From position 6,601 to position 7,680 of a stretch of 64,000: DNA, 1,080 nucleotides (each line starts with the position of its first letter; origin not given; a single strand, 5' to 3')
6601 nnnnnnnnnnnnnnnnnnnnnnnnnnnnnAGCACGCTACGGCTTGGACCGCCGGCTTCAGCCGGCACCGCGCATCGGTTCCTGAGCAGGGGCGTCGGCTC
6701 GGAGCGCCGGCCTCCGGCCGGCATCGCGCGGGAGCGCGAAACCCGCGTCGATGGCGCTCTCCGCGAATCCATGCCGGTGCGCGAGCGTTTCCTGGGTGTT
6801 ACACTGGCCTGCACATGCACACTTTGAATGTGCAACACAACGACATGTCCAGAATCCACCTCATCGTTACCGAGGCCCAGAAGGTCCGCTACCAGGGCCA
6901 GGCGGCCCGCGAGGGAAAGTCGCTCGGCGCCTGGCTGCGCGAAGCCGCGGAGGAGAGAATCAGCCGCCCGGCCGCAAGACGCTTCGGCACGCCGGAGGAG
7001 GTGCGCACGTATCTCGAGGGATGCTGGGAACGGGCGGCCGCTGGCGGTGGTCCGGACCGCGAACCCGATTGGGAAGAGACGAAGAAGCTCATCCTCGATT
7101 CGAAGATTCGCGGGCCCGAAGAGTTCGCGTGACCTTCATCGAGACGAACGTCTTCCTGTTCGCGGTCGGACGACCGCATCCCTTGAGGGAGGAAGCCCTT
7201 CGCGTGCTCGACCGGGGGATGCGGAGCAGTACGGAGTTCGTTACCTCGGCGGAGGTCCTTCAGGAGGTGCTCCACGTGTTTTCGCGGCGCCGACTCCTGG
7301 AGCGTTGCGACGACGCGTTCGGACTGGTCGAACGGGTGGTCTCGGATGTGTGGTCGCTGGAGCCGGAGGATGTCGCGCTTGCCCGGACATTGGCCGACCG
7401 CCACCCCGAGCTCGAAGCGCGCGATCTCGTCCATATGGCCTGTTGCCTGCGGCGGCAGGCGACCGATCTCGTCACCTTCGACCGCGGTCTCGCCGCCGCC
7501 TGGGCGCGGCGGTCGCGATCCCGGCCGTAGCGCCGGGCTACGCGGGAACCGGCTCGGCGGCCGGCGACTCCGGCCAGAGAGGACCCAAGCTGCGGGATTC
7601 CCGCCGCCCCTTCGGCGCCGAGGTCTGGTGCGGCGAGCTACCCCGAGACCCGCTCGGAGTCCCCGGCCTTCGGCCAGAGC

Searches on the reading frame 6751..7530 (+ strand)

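Call 74: search_protein_families(library=pfam, proteins=[window:6751-7530:+], max_evalue=0.001)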
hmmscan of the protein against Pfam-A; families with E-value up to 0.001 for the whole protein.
window:6751-7530:+ (259 aa): 1 family
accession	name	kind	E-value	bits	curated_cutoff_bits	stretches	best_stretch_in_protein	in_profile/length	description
PF01850.27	PIN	-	6.1e-14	53.1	23.6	1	129-248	2-115/120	PIN domain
